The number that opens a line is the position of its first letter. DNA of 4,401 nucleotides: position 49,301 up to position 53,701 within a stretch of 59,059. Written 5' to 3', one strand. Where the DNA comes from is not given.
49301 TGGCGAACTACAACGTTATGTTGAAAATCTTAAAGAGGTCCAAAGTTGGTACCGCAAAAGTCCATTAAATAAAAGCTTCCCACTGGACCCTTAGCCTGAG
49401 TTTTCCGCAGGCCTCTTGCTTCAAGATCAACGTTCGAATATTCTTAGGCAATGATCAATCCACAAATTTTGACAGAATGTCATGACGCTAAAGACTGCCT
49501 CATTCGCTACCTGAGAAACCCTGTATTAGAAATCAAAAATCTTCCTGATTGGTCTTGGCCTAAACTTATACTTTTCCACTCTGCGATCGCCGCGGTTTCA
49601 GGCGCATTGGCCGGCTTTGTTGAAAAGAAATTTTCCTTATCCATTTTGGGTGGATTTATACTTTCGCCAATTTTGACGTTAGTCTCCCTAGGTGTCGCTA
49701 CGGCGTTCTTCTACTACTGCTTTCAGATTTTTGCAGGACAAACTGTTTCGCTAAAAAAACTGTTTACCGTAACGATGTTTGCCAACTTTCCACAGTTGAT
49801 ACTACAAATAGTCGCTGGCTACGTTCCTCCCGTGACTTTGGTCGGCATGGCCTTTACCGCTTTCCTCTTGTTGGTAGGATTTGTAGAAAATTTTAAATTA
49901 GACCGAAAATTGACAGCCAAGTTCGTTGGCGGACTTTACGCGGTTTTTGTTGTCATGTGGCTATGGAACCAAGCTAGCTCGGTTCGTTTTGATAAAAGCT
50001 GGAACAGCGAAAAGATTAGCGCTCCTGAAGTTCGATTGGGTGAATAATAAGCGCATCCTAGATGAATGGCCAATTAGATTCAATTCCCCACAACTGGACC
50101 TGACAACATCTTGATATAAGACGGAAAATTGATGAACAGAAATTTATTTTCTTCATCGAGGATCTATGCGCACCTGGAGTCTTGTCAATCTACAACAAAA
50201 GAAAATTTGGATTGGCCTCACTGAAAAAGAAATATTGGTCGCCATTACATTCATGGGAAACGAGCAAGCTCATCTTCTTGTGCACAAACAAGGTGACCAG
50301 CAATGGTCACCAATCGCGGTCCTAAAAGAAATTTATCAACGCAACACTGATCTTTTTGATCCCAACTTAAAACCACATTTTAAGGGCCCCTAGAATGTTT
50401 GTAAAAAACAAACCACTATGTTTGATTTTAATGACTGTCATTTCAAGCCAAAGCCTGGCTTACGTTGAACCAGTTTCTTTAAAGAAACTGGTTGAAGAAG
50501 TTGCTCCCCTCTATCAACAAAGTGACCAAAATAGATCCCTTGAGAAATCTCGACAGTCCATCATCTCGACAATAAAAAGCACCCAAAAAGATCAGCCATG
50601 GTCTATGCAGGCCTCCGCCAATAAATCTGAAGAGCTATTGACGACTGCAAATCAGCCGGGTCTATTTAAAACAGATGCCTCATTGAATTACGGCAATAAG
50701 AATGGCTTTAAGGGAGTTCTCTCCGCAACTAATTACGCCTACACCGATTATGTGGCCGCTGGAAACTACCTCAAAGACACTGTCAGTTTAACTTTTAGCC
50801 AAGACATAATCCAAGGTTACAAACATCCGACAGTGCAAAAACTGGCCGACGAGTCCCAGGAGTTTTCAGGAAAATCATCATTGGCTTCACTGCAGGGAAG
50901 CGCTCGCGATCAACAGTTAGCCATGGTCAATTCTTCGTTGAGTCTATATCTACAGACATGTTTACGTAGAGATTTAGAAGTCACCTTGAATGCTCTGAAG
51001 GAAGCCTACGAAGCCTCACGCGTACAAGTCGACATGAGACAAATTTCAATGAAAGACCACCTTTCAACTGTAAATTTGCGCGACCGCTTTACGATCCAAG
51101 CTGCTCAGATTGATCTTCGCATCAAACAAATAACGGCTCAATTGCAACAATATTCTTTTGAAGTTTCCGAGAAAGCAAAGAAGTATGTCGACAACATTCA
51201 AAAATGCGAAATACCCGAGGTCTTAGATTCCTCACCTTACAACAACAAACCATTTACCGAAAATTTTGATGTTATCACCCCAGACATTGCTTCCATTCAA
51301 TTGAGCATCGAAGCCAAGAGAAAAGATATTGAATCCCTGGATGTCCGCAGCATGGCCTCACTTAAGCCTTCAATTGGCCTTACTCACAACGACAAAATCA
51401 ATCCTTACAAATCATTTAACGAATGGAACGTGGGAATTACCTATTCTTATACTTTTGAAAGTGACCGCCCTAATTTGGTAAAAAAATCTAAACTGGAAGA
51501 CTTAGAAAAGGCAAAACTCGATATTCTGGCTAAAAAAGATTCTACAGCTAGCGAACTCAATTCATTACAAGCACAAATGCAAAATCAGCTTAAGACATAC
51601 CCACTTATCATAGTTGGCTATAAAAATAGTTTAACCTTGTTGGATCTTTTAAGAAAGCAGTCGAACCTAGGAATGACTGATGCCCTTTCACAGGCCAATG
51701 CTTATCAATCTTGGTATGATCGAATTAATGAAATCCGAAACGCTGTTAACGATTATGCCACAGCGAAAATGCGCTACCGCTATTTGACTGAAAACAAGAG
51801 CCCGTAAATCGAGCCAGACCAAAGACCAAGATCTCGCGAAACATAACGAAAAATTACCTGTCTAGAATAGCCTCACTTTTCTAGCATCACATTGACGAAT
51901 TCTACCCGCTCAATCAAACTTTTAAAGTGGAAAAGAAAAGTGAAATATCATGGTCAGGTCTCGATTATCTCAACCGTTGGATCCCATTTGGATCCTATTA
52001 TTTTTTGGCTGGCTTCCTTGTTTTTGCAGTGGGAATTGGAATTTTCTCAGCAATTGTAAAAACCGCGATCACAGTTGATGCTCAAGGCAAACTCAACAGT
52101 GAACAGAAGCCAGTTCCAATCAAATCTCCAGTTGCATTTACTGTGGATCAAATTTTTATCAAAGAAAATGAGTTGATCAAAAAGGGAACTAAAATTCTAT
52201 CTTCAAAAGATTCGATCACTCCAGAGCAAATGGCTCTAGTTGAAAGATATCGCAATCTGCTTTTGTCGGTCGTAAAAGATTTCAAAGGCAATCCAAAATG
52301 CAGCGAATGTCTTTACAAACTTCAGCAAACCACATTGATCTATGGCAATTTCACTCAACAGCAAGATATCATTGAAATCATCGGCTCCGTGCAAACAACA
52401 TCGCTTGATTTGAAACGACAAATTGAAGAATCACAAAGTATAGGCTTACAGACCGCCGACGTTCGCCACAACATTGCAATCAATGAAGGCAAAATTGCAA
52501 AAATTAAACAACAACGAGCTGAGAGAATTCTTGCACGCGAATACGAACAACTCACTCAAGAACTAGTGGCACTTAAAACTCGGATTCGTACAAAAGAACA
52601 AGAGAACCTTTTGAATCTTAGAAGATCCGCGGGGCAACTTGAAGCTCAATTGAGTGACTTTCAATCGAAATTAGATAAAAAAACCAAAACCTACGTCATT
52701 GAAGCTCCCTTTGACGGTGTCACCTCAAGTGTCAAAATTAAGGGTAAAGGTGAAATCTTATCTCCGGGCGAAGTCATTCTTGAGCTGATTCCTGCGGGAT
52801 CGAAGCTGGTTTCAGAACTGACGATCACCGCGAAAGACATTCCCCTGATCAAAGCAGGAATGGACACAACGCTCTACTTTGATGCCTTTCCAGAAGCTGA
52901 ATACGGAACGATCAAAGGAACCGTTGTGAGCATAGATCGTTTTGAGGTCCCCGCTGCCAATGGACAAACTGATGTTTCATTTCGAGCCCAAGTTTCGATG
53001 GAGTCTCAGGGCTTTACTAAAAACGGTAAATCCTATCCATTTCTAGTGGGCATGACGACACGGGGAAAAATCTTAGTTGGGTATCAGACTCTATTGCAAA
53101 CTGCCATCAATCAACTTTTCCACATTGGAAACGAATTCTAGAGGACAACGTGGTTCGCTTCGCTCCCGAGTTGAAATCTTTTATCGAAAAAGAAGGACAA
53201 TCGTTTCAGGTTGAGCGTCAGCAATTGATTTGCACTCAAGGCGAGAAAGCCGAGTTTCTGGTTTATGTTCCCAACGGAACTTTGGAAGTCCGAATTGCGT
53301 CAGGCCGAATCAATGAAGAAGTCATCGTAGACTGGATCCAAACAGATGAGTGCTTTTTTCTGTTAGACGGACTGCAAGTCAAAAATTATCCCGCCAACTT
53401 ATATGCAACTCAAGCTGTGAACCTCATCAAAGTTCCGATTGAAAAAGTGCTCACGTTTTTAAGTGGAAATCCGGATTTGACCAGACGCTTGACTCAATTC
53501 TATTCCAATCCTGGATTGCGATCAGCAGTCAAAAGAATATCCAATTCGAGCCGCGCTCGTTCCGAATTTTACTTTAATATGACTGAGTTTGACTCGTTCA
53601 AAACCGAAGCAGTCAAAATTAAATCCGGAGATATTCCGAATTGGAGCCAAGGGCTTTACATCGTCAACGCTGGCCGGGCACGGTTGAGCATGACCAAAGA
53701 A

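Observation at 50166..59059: T1SS-like exporter whose two different ABC half-transporters both carry tandem N-terminal cNMP-binding-like domains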

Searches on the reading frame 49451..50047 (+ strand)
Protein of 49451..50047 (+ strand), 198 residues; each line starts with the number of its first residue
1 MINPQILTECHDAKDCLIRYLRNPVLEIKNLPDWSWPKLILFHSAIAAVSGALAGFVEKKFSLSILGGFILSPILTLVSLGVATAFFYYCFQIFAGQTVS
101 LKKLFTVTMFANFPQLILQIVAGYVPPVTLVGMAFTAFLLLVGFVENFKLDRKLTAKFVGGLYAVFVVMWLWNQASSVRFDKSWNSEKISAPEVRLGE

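Call 65: search_protein_families(library=pfam, proteins=[window:49451-50047:+], max_evalue=0.1)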
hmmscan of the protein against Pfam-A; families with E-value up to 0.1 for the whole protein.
window:49451-50047:+ (198 aa): 1 family
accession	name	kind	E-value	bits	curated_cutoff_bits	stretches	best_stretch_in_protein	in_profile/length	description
PF04893.22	Yip1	-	2.7e-11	44.1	28.6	1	27-172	13-172/173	Yip1 domain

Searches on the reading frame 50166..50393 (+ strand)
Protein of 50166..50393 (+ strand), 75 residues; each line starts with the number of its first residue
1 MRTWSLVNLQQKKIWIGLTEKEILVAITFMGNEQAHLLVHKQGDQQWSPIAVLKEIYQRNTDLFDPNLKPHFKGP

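Call 3: search_protein_families(library=pfam, proteins=[window:50166-50393:+], max_evalue=1)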
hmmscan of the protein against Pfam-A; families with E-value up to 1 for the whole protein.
window:50166-50393:+ (75 aa): 0 families

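Call 4: search_protein_families(library=ncbifam, proteins=[window:50166-50393:+], max_evalue=1)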
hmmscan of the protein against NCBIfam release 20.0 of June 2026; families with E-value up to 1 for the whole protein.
window:50166-50393:+ (75 aa): 1 family
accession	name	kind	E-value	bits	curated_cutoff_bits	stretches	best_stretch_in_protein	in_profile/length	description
TIGR00009.1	L28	equivalog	0.31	11.6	48.3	0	2-23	27-49/58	50S ribosomal protein L28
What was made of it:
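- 50166..50393 (+): 75-aa ORF of unknown function, 1 nt upstream of the OMP gene. Probably the first gene of the operon. No Pfam or NCBIfam hit (calls 3, 4).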

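Call 81: find_encoding_contigs(protein=window:50166-50393:+, flank=10000, max_places=10)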
Protein window:50166-50393:+ (75 aa): 2 contigs read that carry it; 2 places shown.
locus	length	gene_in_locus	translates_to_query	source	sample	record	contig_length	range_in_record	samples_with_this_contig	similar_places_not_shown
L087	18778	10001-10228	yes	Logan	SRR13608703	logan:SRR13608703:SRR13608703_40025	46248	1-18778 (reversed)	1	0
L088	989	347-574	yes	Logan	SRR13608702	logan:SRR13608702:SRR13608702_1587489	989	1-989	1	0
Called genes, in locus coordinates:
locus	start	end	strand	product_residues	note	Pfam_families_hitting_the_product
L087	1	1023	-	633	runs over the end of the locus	PF02518:HATPase_c (weak), PF13589:HATPase_c_3, PF01119:DNA_mis_repair, PF08676:MutL_C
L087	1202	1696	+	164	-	-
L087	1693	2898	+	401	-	PF07075:NamZ_N, PF20732:NamZ_C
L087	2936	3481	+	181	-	-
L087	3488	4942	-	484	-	PF00270:DEAD, PF04851:ResIII (faint), PF00271:Helicase_C, PF03880:DbpA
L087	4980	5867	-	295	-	PF08239:SH3_3 (weak)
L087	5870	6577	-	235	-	PF00535:Glycos_transf_2, PF13641:Glyco_tranf_2_3 (faint)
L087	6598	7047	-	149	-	-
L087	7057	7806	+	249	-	-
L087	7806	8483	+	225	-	-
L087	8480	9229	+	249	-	-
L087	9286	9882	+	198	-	PF04893:Yip1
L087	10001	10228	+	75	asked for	-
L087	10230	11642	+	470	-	-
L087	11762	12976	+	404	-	PF26002:Beta-barrel_AprE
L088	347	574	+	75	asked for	-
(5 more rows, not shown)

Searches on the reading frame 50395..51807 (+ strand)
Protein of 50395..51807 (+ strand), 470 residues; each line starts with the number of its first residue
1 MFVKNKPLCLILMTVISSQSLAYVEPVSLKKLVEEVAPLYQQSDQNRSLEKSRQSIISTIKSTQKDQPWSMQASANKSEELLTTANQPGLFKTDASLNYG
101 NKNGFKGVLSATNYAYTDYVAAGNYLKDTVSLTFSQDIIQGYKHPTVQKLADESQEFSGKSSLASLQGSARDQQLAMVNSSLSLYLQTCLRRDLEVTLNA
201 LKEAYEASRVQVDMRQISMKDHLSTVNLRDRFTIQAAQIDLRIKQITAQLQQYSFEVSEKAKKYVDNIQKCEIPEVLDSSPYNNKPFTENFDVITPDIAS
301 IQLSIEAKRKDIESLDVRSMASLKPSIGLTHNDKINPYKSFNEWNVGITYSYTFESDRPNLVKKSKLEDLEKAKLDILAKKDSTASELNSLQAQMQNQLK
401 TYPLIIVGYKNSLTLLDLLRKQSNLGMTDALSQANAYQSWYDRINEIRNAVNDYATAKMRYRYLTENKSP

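Call 3: search_protein_families(library=pfam, proteins=[window:50395-51807:+], max_evalue=1)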
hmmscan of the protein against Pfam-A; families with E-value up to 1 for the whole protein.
window:50395-51807:+ (470 aa): 4 families
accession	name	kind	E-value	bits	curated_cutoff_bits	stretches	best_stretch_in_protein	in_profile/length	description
PF02321.23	OEP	-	1.4e-05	25.4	22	1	324-465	37-186/187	Outer membrane efflux protein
PF18689.6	PriX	-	0.079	13.7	25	1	15-84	22-90/95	Primase X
PF06905.18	FAIM1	-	0.12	12.5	22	1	210-269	29-89/172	Fas apoptotic inhibitory molecule (FAIM1)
PF14584.11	DUF4446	-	0.6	10.6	27.4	1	10-105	6-99/150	Protein of unknown function (DUF4446)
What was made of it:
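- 50395..51807 (+): TolC-like outer-membrane factor, 470 aa, with an N-terminal signal-peptide-like sequence. PF02321 OEP scores 25.4 bits against a cutoff of 22, but only over residues 324-465 (call 3).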

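Call 4: search_protein_families(library=ncbifam, proteins=[window:50395-51807:+], max_evalue=1)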
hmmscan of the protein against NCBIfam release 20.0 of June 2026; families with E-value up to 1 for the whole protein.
window:50395-51807:+ (470 aa): 1 family
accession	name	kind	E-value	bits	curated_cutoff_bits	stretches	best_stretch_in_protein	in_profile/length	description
TIGR03455.1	HisG_C-term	equivalog_domain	0.0076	16.4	40.05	1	105-154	20-63/100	ATP phosphoribosyltransferase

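Call 82: search_solved_structures(query=window:50395-51804:+, max_evalue=1)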
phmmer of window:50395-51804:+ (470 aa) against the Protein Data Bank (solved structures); distinct sequences matched with E-value up to 1: 2.
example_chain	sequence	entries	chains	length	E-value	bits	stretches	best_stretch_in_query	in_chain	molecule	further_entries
9rce_H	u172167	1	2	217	0.037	16.2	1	97-144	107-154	Peptidoglycan-binding protein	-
8cqz_B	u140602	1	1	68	0.71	12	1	202-253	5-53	Guided entry of tail-anchored proteins factor 1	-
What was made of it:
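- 50395..51807 (+): No PDB sequence hit (call 82).
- On Type I secretion system (HlyB/HlyD/TolC type): No PDB sequence hit was found (call 82), so the support is modest.
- Tried and rejected: A PDB sequence search with the OMP gave no hit (call 82).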

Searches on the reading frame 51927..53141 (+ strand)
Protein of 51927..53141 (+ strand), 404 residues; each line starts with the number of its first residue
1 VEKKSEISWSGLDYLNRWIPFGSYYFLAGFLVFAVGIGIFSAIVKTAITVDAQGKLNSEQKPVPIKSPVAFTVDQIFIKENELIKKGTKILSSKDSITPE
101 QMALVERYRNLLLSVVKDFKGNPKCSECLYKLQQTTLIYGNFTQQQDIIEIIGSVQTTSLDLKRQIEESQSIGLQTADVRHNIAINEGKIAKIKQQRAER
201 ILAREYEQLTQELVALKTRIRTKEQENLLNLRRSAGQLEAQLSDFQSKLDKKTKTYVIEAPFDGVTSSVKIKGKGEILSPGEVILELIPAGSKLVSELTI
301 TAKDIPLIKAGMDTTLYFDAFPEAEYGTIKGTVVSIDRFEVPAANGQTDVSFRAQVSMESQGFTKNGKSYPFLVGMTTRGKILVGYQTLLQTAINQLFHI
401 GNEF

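Call 3: search_protein_families(library=pfam, proteins=[window:51927-53141:+], max_evalue=1)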
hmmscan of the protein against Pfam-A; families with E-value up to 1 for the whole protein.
window:51927-53141:+ (404 aa): 6 families
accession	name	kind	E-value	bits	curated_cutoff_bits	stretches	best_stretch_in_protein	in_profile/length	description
PF13437.12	HlyD_3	-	2.9e-16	60.6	22.2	1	257-361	1-96/106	HlyD family secretion protein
PF10123.14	Mu-like_Pro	-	0.01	15.8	25.2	1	176-252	192-271/330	Mu-like prophage I protein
PF06706.16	CTV_P6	-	0.032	14.4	25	1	28-50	6-28/51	Citrus tristeza virus 6-kDa protein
PF20769.2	YPEB_N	-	0.081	13.3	27.3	1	215-253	93-131/136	YpeB N-terminal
PF13533.13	Biotin_lipoyl_2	-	0.1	13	29.8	1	63-91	1-29/32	Biotin-lipoyl like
PF00364.28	Biotin_lipoyl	-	0.13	12.6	22.1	0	257-287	44-73/73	Biotin-requiring enzyme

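Call 4: search_protein_families(library=ncbifam, proteins=[window:51927-53141:+], max_evalue=1)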
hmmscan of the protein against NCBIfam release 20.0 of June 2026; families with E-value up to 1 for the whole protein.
window:51927-53141:+ (404 aa): 6 families
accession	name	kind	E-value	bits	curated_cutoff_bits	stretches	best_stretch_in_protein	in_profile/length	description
TIGR01843.1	type_I_hlyD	subfamily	1.2e-30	106.9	208.65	2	186-391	200-405/422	HlyD family type I secretion periplasmic adaptor subunit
TIGR01000.1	bacteriocin_acc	subfamily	8.3e-13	48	258.85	2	27-107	25-105/457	bacteriocin secretion accessory protein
TIGR03794.1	NHLM_micro_HlyD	equivalog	1.2e-10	40.9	156.2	1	33-344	29-344/421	NHLP bacteriocin system secretion protein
TIGR01730.1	RND_mfp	subfamily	8.9e-10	38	94.9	1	190-353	75-226/322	efflux RND transporter periplasmic adaptor subunit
NF033542.1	transpos_IS110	equivalog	0.0083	15.3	140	1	194-252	118-177/343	IS110 family RNA-guided transposase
NF007274.0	PRK09731.1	exception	0.043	13.5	352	1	188-247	51-107/178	GspM family type II secretion system protein YghD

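Call 83: search_solved_structures(query=window:51927-53138:+, max_evalue=0.01)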
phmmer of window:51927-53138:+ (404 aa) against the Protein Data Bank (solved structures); distinct sequences matched with E-value up to 0.01: 3.
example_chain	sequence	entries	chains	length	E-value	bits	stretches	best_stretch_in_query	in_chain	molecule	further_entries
8dck_C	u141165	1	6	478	1.7e-17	66.8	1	155-394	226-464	Membrane fusion protein (MFP) family protein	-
7sgr_H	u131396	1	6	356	2.6e-09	39.8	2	300-394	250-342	Membrane fusion protein (MFP) family protein,Hemolysin secretion protein D, chromosomal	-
5nen_A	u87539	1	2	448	1.9e-07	33.7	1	206-362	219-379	Lipase C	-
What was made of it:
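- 51927..53141 (+): HlyD-family periplasmic adaptor (membrane fusion protein), 404 aa, with one N-terminal TM helix. PDB matches are 8dck_C HlyD at E=1.7e-17 and LipC 5nen (call 83).
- On Type I secretion system (HlyB/HlyD/TolC type): The best PDB match is HlyD of 8dck at E=1.7e-17 (call 83).
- TIGR01843 scores 107 bits against 38 bits for RND_mfp, and the best PDB match is 8dck HlyD (calls 4, 83).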

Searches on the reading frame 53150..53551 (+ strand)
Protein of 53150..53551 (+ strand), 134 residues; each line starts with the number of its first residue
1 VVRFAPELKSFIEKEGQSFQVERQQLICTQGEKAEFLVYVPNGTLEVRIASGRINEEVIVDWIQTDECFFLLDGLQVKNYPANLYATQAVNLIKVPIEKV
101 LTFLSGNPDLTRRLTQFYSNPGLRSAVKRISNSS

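Call 6: search_protein_families(library=pfam, proteins=[window:53150-53551:+], max_evalue=10)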
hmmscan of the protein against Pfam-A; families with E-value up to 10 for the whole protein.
seq(134 aa): 1 family
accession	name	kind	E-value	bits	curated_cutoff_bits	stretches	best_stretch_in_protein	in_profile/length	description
PF00027.35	cNMP_binding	-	4.3e-06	27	27.5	1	20-105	3-87/89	Cyclic nucleotide-binding domain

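Call 39: search_solved_structures(query=window:53150-53551:+, max_evalue=10, show_alignments=2)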
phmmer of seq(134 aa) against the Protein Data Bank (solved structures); distinct sequences matched with E-value up to 10: 23.
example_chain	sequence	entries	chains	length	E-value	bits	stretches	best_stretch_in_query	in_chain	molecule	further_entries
6dt4_A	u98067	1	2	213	0.007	19.6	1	25-120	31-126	Cyclic AMP receptor protein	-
4i0b_A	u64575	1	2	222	0.0084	19.4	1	25-116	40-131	Catabolite gene activator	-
3fwe_A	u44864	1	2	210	0.013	18.8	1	25-116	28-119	Catabolite gene activator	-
4bh9_A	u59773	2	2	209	0.013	18.7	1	25-117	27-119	cAMP-activated global transcriptional regulator CRP | CAMP RECEPTOR PROTEIN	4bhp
4i02_A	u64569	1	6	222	0.016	18.5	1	25-116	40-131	Catabolite gene activator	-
1o3q_A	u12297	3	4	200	0.017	18.3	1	26-116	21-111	CATABOLITE GENE ACTIVATOR PROTEIN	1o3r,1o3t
1hw5_A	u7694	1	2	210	0.018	18.3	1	25-116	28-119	CATABOLITE GENE ACTIVATOR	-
1cgp_A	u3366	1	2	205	0.018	18.3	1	25-116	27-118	PROTEIN (CATABOLITE GENE ACTIVATOR PROTEIN (CAP))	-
1o3s_A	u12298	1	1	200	0.018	18.3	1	26-116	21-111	CATABOLITE GENE ACTIVATOR PROTEIN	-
1ruo_A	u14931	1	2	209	0.018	18.3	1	25-116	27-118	PROTEIN (CATABOLITE GENE ACTIVATOR PROTEIN (CAP))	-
1i5z_A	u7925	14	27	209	0.018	18.3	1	25-116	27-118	CATABOLITE GENE ACTIVATOR PROTEIN | CATABOLITE GENE ACTIVATOR PROTEIN (CAP) | PROTEIN (CATABOLITE GENE ACTIVATOR PROTEIN (CAP))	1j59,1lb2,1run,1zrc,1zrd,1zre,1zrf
1g6n_A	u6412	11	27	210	0.018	18.3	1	25-116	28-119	CATABOLITE GENE ACTIVATOR PROTEIN | PROTEIN (CATABOLITE GENE ACTIVATOR PROTEIN) | Catabolite gene activator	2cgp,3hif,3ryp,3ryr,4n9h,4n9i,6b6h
4hzf_A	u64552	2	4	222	0.022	18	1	25-116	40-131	Catabolite gene activator | cAMP-activated global transcriptional regulator CRP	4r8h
4i01_A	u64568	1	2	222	0.022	18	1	25-116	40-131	Catabolite gene activator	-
4i09_A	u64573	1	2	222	0.023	18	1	25-116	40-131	Catabolite gene activator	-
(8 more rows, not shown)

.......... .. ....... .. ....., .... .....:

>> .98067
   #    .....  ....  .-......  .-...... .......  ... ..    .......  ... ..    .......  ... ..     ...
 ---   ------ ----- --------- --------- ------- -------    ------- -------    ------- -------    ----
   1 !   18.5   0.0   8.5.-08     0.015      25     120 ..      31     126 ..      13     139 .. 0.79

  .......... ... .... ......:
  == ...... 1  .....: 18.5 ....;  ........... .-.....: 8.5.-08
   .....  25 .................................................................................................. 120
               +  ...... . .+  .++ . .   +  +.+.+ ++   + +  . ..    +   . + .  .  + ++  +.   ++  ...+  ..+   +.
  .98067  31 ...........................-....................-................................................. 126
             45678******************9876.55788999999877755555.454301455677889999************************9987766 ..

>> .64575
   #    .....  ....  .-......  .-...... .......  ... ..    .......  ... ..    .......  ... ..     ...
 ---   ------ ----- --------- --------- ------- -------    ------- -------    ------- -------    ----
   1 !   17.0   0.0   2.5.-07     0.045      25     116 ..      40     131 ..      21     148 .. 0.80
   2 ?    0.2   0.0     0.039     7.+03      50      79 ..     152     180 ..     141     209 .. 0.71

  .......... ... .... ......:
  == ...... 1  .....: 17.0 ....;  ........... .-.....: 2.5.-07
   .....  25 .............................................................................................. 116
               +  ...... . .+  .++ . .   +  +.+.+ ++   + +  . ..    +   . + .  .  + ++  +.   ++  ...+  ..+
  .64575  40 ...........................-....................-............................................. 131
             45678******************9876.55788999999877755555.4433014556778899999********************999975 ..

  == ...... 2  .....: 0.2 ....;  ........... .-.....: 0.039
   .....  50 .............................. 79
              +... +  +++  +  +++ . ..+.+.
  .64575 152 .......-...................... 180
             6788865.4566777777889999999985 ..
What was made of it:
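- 53150..53551 (+): ABC-A residues 1-134: cNMP-binding-like domain 1. The canonical phosphate-binding residues are replaced. CRP and NtcA are the top 21 PDB sequence hits (call 39).
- On Cyclic nucleotide-binding domain (PF00027 / CNB fold): In A domain 1, CRP G71/E72/R82/S83 align to F/L/Y/P (call 39).
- In A domain 1, CRP G71/E72/R82/S83 correspond to F/L/Y/P (call 39).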
